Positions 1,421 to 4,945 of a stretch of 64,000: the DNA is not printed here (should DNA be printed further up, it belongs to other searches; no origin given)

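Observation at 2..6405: Sulfide:quinone oxidoreductase translationally embedded inside a tripartite RND efflux operon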

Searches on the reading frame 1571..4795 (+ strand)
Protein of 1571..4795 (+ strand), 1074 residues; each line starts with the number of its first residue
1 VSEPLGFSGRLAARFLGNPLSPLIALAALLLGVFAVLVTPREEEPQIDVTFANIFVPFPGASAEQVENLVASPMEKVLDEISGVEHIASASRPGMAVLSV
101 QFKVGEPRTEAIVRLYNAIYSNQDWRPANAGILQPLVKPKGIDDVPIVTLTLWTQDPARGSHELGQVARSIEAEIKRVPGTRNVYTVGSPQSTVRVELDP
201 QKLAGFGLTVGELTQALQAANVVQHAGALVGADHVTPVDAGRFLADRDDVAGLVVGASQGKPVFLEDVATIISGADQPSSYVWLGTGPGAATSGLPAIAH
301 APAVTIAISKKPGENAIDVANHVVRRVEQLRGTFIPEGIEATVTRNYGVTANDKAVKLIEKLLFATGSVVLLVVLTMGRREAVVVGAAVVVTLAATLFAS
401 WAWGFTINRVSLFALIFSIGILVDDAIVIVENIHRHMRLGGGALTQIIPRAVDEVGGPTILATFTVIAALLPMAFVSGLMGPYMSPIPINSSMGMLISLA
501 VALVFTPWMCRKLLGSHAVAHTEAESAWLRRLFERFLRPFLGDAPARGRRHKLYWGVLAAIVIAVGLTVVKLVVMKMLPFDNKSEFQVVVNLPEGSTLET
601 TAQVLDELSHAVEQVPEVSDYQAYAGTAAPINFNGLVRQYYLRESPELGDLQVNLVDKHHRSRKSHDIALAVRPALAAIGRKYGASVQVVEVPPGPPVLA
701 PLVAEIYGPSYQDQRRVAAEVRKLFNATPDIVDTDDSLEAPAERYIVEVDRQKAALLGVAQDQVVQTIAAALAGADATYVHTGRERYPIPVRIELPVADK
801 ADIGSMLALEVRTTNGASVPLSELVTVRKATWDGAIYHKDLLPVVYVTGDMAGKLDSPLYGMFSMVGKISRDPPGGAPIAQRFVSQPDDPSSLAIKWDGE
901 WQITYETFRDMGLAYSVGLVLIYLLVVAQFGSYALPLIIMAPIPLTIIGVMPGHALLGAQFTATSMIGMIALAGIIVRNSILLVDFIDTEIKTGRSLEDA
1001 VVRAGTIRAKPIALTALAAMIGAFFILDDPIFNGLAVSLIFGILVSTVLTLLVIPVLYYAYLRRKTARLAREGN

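Call 4: search_protein_families(library=pfam, proteins=[window:1571-4795:+], max_evalue=0.01)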
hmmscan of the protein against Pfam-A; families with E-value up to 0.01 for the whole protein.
window:1571-4795:+ (1074 aa): 1 family
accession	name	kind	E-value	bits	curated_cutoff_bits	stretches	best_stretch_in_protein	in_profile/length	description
PF00873.25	ACR_tran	-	1.9e-151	506.3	28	1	23-1059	14-1018/1021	AcrB/AcrD/AcrF family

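Call 6: search_protein_families(library=ncbifam, proteins=[window:1571-4795:+], max_evalue=0.001)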
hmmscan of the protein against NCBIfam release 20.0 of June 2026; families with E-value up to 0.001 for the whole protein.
window:1571-4795:+ (1074 aa): 14 families
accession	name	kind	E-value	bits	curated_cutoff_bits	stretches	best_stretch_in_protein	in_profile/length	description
NF033617.1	RND_permease_2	subfamily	1.1e-140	470.5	1250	1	23-1059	13-1005/1009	multidrug efflux RND transporter permease subunit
NF000282.2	RND_permease_1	subfamily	1.1e-110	371.2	1250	1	23-1060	13-1026/1029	multidrug efflux RND transporter permease subunit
TIGR00915.1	2A0602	subfamily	9.2e-92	308.5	940.35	1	21-1060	12-1027/1050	efflux RND transporter permease subunit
NF007905.0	PRK10614.1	equivalog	5.2e-83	279.3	1774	1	15-1064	7-1011/1025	multidrug efflux RND transporter permease subunit MdtC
TIGR00914.1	2A0601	subfamily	1.5e-77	261.4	701.45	2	24-628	19-613/1051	CusA/CzcA family heavy metal efflux RND transporter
NF007798.0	PRK10503.1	equivalog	3.2e-76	256.8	1584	1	22-1063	24-1024/1040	MdtB/MuxB family multidrug efflux RND transporter permease subunit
NF007133.0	PRK09579.1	equivalog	2.7e-74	250.4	1763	1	20-1067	13-1008/1017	multidrug efflux RND transporter permease subunit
NF007131.0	PRK09577.1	equivalog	5.8e-67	226.2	1768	1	21-1059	12-1020/1045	multidrug efflux RND transporter permease subunit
NF007842.1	PRK10555.1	equivalog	6.2e-65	219.7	1854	2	23-610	14-595/1036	multidrug efflux RND transporter permease AcrD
NF000037.1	RND_perm_OqxB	exception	6.4e-61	206.3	2200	1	24-1066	17-1038/1050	multidrug efflux RND transporter permease subunit OqxB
NF011706.2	PRK15127.1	equivalog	3e-53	181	2150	2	23-610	14-596/1049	multidrug efflux RND transporter permease subunit AcrB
TIGR00921.1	2A067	subfamily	1.2e-11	43.5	351.9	1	890-1060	169-345/733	hydrophobe/amphiphile efflux-3 (HAE3) family transporter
TIGR00916.1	2A0604s01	subfamily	1.4e-07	31.4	148.6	2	342-477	77-208/231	SecD/SecF family protein translocase subunit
TIGR03480.1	HpnN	hypoth_equivalog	3.5e-05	22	751.85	1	368-536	278-443/862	hopanoid biosynthesis associated RND transporter like protein HpnN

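Call 8: search_solved_structures(query=window:1571-4795:+, max_evalue=1e-20)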
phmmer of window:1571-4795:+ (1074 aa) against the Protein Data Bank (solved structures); distinct sequences matched with E-value up to 1e-20: 80 (the best 60 are shown).
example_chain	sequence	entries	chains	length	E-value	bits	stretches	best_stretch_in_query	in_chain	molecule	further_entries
6vej_A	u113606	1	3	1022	1.4e-70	241.6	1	26-1063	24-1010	Probable Resistance-Nodulation-Cell Division (RND) efflux transporter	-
9xwg_A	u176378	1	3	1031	1e-68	235.4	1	29-1066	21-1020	Multidrug efflux RND transporter permease subunit MexK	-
20yy_A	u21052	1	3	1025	1.8e-68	234.6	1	29-1066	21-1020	Multidrug efflux RND transporter permease subunit MexK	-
9lyq_B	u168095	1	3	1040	9.1e-68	232.3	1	11-628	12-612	Multidrug resistance protein MdtB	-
7wlv_A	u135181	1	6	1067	9.5e-66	225.6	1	15-1063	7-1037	Efflux pump membrane transporter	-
8f3e_A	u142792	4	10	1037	1.1e-65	225.4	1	15-1065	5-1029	Efflux pump membrane transporter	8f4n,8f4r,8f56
8zxs_A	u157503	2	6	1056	1.1e-64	222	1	15-1067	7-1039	Efflux pump membrane transporter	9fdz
7cz9_A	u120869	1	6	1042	1.5e-64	221.6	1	15-1066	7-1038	Efflux pump membrane transporter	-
9j3d_J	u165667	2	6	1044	2.8e-63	217.5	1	24-1060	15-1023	Efflux pump membrane transporter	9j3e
8gjj_B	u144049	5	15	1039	3.2e-63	217.3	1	16-1060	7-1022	Efflux pump membrane transporter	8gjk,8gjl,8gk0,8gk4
22xk_B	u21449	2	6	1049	1.5e-62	215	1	15-1060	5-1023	MexBYB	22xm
8yr0_A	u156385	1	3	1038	9.8e-62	212.3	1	15-1059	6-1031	Cation/multidrug efflux pump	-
9e9f_B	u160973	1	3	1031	7.3e-60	206.1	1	15-1060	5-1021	Efflux pump membrane transporter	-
7m4p_A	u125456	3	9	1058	9.8e-60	205.7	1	15-1062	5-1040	Efflux pump membrane transporter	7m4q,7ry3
8z1u_A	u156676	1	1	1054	1.2e-59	205.4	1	15-1063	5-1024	Efflux pump membrane transporter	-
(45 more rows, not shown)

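Call 9: find_related_loci(query=window:1571-4795:+, collection=genome_contigs, flank=10000)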
Query window:1571-4795:+ (1074 aa) in genome_contigs; peptide patterns used: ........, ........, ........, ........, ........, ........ (x = any residue, [..] = any of these).
600 stretches matched a pattern (row limit reached: there are more); 560 encode a relative of the query (tblastn E <= 1e-3); the best 80 are kept; 80 distinct loci.
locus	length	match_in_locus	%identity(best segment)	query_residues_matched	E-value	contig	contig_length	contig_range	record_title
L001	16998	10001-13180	81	5-1065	0e+0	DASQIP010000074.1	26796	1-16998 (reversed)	MAG TPA_asm: Steroidobacteraceae bacterium isolate SMAG_U11862 k141_796901, whole genome shotgun sequence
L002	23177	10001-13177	71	5-1064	0e+0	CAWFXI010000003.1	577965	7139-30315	MAG: uncultured proteobacterium isolate MFD04651.bin.1.78 genome assembly, contig: contig_2420, whole genome shotgun seq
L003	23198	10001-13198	69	1-1064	0e+0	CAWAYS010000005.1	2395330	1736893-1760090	MAG: uncultured Gammaproteobacteria bacterium isolate MFD05684.bin.2.281 genome assembly, contig: contig_33078, whole ge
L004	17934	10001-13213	67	2-1065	0e+0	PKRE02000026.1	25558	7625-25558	MAG: Gammaproteobacteria bacterium isolate ZC4RG14 NODE_1446_length_25558_cov_40.121201, whole genome shotgun sequence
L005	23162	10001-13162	67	2-1068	0e+0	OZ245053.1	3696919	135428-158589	MAG: Woeseiaceae bacterium isolate 4718722b-8c10-401d-82db-3c14cb848c61 genome assembly, chromosome: 1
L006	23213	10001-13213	71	1-1070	0e+0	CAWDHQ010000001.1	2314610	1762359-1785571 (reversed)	MAG: uncultured Gammaproteobacteria bacterium isolate MFD04716.bin.1.291 genome assembly, contig: contig_10971, whole ge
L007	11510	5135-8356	66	5-1074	0e+0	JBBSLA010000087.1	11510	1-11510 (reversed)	MAG: Lysobacterales bacterium isolate metawrap_LS4_38 metawrap_LS4_38_K_539299_L_11510_cov_19.2709, whole genome shotgun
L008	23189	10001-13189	70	4-1065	0e+0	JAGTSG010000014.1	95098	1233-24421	MAG: Proteobacteria bacterium isolate CTSoil_134 scaffold_158, whole genome shotgun sequence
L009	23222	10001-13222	70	1-1074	0e+0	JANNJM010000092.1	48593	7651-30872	MAG: Gammaproteobacteria bacterium isolate SOY_4_C_metabat_98 SOY_4_C_k141_3827181, whole genome shotgun sequence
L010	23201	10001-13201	72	1-1065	0e+0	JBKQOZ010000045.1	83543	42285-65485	MAG: Steroidobacteraceae bacterium isolate LAWAr2D2E2F__bin_79 LAWAr2D2E2F_000000146963, whole genome shotgun sequence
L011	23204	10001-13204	63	2-1065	0e+0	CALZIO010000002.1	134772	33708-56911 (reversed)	MAG: uncultured Chromatiaceae bacterium isolate FCS_M_Gamma_047.1 genome assembly, contig: NODE_3_length_134772_cov_13.8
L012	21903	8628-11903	64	2-1065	0e+0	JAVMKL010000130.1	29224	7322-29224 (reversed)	MAG: Candidatus Competibacter sp. isolate SCELSE-6-Com RS41505SPAdes_bin.009_0000000130, whole genome shotgun sequence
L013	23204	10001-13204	64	1-1065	0e+0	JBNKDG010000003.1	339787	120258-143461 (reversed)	MAG: Thiohalomonadaceae bacterium isolate F1.bin.6.strict NODE_3_length_339787_cov_14.479377, whole genome shotgun seque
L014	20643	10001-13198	61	1-1064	0e+0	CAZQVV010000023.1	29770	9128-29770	MAG TPA_asm: uncultured Thiohalophilus sp. isolate SRP128015_co4_59 genome assembly, contig: NODE_327_length_29770_cov_2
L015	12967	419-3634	68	1-1069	0e+0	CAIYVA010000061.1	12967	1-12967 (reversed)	MAG: uncultured proteobacterium isolate VK_bin-4049 genome assembly, contig: bin-4049:061/244, whole genome shotgun sequ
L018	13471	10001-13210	62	3-1074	0e+0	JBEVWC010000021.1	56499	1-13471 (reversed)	MAG: Candidatus Thiodiazotropha sp. isolate INDO1 L198 c_000000000019, whole genome shotgun sequence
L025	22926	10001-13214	71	4-1064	0e+0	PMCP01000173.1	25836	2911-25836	MAG: Gammaproteobacteria bacterium isolate fen_1219 73.20120700_E3M.140_contig_339896, whole genome shotgun sequence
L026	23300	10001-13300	63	1-1062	0e+0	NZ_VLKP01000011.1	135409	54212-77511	Aerolutibacter ruishenii strain CGMCC 1.10136 IP93DRAFT_scaffold00011.11, whole genome shotgun sequence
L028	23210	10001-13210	62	5-1074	0e+0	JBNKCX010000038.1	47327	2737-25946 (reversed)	MAG: Sedimenticolaceae bacterium isolate F1F2.bin.14.orig k141_1867312, whole genome shotgun sequence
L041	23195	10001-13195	62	5-1074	0e+0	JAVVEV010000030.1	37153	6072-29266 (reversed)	MAG: Thiogranum sp. isolate TamC13-30 NODE_30_length_37153_cov_5.793748, whole genome shotgun sequence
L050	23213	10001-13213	63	5-1065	0e+0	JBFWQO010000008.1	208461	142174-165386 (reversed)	MAG: Steroidobacteraceae bacterium isolate CA_2019_TPBF_185 NODE_615_length_208461_cov_83.845748_TPBF, whole genome shot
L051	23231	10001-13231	59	2-1074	0e+0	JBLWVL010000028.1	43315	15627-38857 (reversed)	MAG: Oceanospirillum sp. isolate EA12-04 A12.013.metabat.1RE.5K@28, whole genome shotgun sequence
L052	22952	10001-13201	63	5-1064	0e+0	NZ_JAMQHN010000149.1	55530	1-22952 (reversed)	MAG: Thermomonas sp. isolate PRO1 H2_k97_704730, whole genome shotgun sequence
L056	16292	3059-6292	61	5-1074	0e+0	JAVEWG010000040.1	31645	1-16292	MAG: Rhodocyclaceae bacterium isolate BF4_14 NODE_4067_length_31645_cov_34.442636_Biofilm4, whole genome shotgun sequenc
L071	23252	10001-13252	60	5-1074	0e+0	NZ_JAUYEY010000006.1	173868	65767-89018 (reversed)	MAG: Polaromonas sp. isolate C21_concoct.bin.69 C21_k141_226556, whole genome shotgun sequence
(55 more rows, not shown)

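Call 31: search_protein_families(library=pfam, proteins=[L026:6738-7124:-, L050:17614-19422:+], max_evalue=0.001)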
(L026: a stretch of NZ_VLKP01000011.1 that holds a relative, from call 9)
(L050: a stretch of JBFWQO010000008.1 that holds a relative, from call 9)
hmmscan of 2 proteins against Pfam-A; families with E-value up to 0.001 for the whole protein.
L026:6738-7124:- (128 aa): 1 family
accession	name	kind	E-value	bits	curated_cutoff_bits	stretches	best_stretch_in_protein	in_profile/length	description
PF00581.25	Rhodanese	-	2.6e-23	82.8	22.2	1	29-120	12-101/102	Rhodanese-like domain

L050:17614-19422:+ (602 aa): 12 families
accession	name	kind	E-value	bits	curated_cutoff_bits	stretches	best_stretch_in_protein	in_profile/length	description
PF00005.33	ABC_tran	-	5.4e-61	205.6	25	2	369-512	2-137/137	ABC transporter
PF13304.12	AAA_21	-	1.2e-18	68.7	27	1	480-541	234-298/304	AAA domain, putative AbiEii toxin, Type IV TA system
PF13476.12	AAA_23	-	7.6e-07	30.4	27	0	363-402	8-43/201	AAA domain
PF13555.12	AAA_29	-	8.1e-07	29.1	27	0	54-85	19-50/61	P-loop containing region of AAA domain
PF13401.12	AAA_22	-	4.7e-06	27.4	27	0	58-188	6-92/130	AAA domain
PF13191.12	AAA_16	-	6.9e-05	23.8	32.6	0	47-188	12-140/167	AAA ATPase domain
PF13514.12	AAA_27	-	8.4e-05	22.7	22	0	360-401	9-49/206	AAA domain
PF00448.28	SRP54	-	9e-05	22.6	22.7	0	383-435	6-56/196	SRP54-type protein, GTPase domain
PF13604.12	AAA_30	-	0.00011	22.4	27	0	58-88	19-49/191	AAA domain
PF00004.35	AAA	-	0.00026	21.9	21.2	0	62-80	3-21/131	ATPase family associated with various cellular activities (AAA)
PF03215.21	Rad17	-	0.00032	21.1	23.8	0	369-421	36-87/186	Rad17 P-loop domain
PF02463.25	SMC_N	-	0.0005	20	40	0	380-396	26-42/220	RecF/RecN/SMC N terminal domain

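Call 59: search_dna_similar(query=window:1571-4795:+, collection=plasmids, mode=protein, max_rows=15, max_evalue=1e-100)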
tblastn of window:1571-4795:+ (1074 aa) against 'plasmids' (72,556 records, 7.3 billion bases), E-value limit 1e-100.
Records with a match: 53; places in all: 53; records where one place covers at least 80% of the query: 46.
Best place of each record, by identity: <60% 53.
By first word of the organism name: Paracoccus 9; Azospirillum 8; Shinella 5; Legionella 5; Rhizobium 4; Salinivibrio 4; Novosphingobium 3; Pseudanabaena 2; Alloyangia 2; Aeromonas 1; and 10 more.
By predicted mobility (MOB-suite, as given by PLSDB): non-mobilizable 44; conjugative 7; mobilizable 2.
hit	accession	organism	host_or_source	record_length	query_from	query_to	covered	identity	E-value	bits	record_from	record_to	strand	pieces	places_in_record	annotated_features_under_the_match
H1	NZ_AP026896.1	Aeromonas caviae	Microbe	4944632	5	1074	100%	56.9%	0e+0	1005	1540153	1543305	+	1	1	none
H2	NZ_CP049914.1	Vibrio sp. HDW18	Anodonta arcaeformis,single bacterial ...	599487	1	1068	99%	54.3%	0e+0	988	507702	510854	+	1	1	efflux RND transporter permease subunit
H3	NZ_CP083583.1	Kovacikia minuta CCNUW1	cell culture,fresh water lake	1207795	5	1065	99%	46.8%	0e+0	842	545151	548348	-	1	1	record has no annotation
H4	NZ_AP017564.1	Pseudanabaena sp. ABRG5-3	-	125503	5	1067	99%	45.9%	0e+0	823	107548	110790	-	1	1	efflux RND transporter permease subunit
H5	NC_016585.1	Azospirillum lipoferum 4B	-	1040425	5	1042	97%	45.1%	0e+0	696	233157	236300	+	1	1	none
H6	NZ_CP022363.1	Azospirillum sp. TSH58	single cell,paddy soils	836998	5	1042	97%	44.9%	0e+0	680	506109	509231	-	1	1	efflux RND transporter permease subunit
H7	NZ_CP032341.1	Azospirillum brasilense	soil sample,Agricultural field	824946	5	1042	97%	44.5%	0e+0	692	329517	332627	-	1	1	efflux RND transporter permease subunit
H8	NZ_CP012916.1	Azospirillum brasilense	Digitaria eriantha,microbe,root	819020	5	1042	97%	44.5%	0e+0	692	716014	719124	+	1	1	efflux RND transporter permease subunit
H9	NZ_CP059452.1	Azospirillum brasilense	Prokaryotes,soil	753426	5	1042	97%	44.2%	0e+0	686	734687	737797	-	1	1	efflux RND transporter permease subunit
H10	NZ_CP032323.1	Azospirillum argentinense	soil sample,Agricultural field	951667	5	1042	97%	44.2%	0e+0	690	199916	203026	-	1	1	efflux RND transporter permease subunit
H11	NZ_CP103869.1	Novosphingobium humi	pure culture,soil biofilm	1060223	6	1042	97%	44.1%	0e+0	692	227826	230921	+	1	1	none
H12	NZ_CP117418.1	Novosphingobium humi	Single cell,Soil from military shooting ...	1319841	6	1042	97%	44.1%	0e+0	692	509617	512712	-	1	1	none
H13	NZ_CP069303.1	Shinella sp. PSBB067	monoisolate,Minnesota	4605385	5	1042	97%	43.9%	0e+0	685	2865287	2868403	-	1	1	none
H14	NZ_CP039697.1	Novosphingobium sp. EMRT-2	cell,freshwater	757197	5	1042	97%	43.7%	0e+0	691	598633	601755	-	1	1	efflux RND transporter permease subunit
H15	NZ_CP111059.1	Chondrinema litorale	Seaweed,red alga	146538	6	1065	99%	42.7%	0e+0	747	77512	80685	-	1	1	efflux RND transporter permease subunit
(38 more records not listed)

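Call 60: get_annotated_region(hit=H2, flank=6000)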
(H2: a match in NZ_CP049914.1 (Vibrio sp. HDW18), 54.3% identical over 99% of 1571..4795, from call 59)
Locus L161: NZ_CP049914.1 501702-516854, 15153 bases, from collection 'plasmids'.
description: Vibrio sp. HDW18 plasmid p_unnamed1, complete sequence
organism: Vibrio sp. HDW18 (NCBI taxid 2714948)
taxonomy: Bacteria; Pseudomonadota; Gammaproteobacteria; Vibrionales; Vibrionaceae; Vibrio; Vibrio sp. HDW18
host: -; source: Anodonta arcaeformis,single bacterial strain; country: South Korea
typing (MOB-suite, as given by PLSDB): non-mobilizable
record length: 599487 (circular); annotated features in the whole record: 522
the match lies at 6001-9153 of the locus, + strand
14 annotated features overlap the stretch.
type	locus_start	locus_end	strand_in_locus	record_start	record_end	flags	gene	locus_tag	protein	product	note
CDS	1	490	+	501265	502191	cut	-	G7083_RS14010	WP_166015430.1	porin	-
CDS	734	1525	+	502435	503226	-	-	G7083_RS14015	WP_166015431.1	M48 family metallopeptidase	-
CDS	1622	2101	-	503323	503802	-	-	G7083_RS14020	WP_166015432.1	RNA-binding S4 domain-containing protein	-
CDS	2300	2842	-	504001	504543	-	-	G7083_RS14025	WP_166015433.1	DUF3332 domain-containing protein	-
CDS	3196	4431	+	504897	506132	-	-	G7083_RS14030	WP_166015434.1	OFA family MFS transporter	GO:0055085 - transmembrane transport [Evidence IEA]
CDS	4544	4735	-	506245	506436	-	-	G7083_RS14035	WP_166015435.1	DUF2892 domain-containing protein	-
CDS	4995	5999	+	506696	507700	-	-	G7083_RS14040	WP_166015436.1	efflux RND transporter periplasmic adaptor subunit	GO:0006810 - transport [Evidence IEA]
CDS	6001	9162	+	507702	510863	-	-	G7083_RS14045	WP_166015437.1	efflux RND transporter permease subunit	-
CDS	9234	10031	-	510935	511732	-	-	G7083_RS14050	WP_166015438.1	EAL domain-containing protein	-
CDS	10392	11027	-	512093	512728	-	-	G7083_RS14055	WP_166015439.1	hypothetical protein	-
CDS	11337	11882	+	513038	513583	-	-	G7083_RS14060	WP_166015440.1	cytochrome b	GO:0022904 - respiratory electron transport chain [Evidence IEA]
CDS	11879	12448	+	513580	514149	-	-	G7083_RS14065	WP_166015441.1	YceI family protein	-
CDS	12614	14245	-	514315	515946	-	-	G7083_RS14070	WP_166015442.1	ATP-dependent endonuclease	-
CDS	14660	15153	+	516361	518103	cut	-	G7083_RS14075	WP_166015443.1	bifunctional UDP-sugar hydrolase/5'-nucleotidase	-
